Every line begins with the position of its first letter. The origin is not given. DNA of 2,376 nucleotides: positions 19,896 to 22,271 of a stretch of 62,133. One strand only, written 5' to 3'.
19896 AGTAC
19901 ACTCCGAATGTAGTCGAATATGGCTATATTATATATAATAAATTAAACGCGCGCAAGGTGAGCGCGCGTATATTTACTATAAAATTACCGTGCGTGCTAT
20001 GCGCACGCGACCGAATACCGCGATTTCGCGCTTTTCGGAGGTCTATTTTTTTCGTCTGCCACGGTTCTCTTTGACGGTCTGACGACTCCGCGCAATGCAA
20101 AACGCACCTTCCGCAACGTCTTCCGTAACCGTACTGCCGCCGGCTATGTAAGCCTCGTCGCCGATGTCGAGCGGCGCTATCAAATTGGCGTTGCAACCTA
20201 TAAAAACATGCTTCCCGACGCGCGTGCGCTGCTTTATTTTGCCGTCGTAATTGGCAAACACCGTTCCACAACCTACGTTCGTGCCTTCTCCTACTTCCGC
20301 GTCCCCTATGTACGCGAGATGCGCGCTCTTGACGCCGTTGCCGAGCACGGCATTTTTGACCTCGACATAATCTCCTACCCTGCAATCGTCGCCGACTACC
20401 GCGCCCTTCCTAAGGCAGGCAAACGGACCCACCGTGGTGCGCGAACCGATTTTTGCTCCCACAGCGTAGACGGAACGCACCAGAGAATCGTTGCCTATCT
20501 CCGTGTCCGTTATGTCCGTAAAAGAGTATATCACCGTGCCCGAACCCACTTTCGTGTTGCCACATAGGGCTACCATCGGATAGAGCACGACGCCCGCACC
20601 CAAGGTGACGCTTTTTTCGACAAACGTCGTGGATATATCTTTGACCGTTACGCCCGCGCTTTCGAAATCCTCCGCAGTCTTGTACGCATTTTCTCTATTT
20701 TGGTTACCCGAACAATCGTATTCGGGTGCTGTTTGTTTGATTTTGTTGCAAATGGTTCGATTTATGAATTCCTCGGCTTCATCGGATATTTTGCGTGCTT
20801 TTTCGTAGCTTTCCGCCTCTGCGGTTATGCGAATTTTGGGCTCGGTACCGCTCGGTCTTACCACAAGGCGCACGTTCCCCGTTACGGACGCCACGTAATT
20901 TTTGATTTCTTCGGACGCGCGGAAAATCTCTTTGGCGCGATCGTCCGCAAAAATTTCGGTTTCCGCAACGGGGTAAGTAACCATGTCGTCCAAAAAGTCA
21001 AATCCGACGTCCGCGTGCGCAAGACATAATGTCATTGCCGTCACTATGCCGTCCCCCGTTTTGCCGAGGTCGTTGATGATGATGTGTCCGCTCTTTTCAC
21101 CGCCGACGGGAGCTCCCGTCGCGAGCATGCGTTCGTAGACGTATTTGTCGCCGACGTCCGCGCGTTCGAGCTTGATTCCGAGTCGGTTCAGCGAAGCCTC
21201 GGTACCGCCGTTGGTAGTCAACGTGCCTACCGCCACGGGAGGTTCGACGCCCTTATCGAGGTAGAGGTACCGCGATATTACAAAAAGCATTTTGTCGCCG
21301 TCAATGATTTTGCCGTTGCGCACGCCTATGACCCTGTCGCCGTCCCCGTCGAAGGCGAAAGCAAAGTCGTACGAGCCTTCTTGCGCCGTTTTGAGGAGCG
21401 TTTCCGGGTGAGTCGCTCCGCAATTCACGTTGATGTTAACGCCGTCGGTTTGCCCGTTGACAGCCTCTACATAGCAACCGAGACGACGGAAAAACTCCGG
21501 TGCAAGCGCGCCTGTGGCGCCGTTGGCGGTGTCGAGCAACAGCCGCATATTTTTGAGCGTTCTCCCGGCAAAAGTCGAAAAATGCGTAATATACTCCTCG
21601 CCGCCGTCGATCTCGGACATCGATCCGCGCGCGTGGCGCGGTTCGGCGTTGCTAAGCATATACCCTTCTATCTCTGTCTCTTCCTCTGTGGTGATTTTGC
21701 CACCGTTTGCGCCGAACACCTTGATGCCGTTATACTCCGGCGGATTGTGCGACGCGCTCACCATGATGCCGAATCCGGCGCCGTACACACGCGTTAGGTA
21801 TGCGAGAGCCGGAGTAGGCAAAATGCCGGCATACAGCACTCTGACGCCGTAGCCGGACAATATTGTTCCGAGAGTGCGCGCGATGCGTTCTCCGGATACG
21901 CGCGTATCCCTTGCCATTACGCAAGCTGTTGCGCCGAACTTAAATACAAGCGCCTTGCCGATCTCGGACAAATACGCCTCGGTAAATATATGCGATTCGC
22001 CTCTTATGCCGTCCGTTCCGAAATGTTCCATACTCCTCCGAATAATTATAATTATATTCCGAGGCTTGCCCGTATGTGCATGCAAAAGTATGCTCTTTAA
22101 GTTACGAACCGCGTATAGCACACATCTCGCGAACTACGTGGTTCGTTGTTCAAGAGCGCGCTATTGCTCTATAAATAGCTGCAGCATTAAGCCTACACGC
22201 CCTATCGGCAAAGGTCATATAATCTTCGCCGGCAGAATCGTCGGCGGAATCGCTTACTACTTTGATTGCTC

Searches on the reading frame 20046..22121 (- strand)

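Call 85: search_protein_families(library=pfam, proteins=[window:20046-22121:-], max_evalue=0.00001)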
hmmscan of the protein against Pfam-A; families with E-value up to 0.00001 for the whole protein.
window:20046-22121:- (692 aa): 6 families
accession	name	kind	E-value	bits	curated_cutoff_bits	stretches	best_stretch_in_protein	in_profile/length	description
PF02878.22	PGM_PMM_I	-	3.2e-35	121.3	22.5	1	33-159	3-135/138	Phosphoglucomutase/phosphomannomutase, alpha/beta/alpha domain I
PF02880.22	PGM_PMM_III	-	2.8e-23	82.6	20.7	1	274-370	1-98/115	Phosphoglucomutase/phosphomannomutase, alpha/beta/alpha domain III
PF00132.30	Hexapep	-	8.5e-21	73.2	27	1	555-589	1-35/36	Bacterial transferase hexapeptide (six repeats)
PF02879.22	PGM_PMM_II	-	1.1e-12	48.8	29.3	1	175-267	1-99/103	Phosphoglucomutase/phosphomannomutase, alpha/beta/alpha domain II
PF00408.26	PGM_PMM_IV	-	2.4e-10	40.7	23.1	1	401-449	20-65/68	Phosphoglucomutase/phosphomannomutase, C-terminal domain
PF25084.1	LbH_EIF2B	-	8e-07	29.5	54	0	557-622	23-87/105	EIF2B subunit epsilon LbH domain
